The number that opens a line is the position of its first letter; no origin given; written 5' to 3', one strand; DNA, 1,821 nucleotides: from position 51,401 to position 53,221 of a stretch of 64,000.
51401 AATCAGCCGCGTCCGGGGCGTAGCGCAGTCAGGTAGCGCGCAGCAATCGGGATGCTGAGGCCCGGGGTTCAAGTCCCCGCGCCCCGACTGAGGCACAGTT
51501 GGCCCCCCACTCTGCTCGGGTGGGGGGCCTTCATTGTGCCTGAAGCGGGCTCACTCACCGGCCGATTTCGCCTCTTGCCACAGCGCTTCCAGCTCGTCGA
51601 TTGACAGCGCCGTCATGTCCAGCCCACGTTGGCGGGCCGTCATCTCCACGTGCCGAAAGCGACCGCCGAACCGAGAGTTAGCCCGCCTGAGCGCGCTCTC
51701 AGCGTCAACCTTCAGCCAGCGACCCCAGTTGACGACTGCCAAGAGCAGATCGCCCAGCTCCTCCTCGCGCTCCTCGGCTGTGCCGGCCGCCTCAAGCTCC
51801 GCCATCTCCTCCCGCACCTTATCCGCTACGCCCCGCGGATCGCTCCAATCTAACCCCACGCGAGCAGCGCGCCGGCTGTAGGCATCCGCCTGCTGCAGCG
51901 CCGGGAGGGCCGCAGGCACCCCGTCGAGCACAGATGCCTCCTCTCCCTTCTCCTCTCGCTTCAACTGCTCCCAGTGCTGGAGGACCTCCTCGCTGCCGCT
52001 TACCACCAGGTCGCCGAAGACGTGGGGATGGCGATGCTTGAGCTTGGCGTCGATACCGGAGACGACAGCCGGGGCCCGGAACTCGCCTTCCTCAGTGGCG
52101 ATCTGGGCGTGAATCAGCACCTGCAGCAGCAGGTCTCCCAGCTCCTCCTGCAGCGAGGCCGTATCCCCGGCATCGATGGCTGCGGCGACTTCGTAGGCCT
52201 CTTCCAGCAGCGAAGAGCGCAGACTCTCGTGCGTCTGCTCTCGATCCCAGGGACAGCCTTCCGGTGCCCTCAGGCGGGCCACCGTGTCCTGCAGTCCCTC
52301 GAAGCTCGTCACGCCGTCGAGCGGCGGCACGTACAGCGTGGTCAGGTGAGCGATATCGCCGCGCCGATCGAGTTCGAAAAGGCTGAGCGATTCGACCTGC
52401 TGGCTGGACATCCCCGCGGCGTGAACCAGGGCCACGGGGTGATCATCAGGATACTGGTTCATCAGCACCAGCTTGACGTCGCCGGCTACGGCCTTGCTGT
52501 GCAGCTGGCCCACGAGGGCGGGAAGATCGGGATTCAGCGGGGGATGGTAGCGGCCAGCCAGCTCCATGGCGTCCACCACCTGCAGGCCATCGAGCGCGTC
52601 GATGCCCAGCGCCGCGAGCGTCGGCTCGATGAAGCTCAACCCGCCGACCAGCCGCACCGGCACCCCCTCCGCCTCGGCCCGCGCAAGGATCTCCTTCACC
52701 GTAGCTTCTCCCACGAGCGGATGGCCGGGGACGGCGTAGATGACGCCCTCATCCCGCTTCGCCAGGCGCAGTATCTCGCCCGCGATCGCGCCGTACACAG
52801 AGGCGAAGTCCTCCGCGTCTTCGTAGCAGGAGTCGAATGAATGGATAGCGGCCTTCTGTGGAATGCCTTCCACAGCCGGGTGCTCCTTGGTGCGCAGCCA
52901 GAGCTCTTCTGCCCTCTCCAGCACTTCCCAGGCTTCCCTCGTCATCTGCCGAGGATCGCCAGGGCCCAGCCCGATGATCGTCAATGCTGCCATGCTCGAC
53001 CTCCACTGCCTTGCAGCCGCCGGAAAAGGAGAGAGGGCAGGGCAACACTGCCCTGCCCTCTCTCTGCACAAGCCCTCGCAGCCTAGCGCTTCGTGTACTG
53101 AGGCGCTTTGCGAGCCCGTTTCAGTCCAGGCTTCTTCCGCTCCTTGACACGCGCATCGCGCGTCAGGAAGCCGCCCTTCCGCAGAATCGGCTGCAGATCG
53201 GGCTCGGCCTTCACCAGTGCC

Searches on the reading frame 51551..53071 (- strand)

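Call 41: search_protein_families(library=pfam, proteins=[window:51551-53071:-], max_evalue=0.001)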
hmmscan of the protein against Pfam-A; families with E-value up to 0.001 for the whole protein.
window:51551-53071:- (506 aa): 3 families
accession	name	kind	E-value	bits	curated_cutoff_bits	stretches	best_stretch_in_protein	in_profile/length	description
PF03819.22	MazG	-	5e-30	104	22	1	279-352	1-74/74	MazG nucleotide pyrophosphohydrolase domain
PF00590.25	TP_methylase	-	6.8e-25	88.7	27.8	1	30-234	2-211/212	Tetrapyrrole (Corrin/Porphyrin) Methylases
PF01503.22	PRA-PH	-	4.1e-06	27.5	21.3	0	275-319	20-65/86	Phosphoribosyl-ATP pyrophosphohydrolase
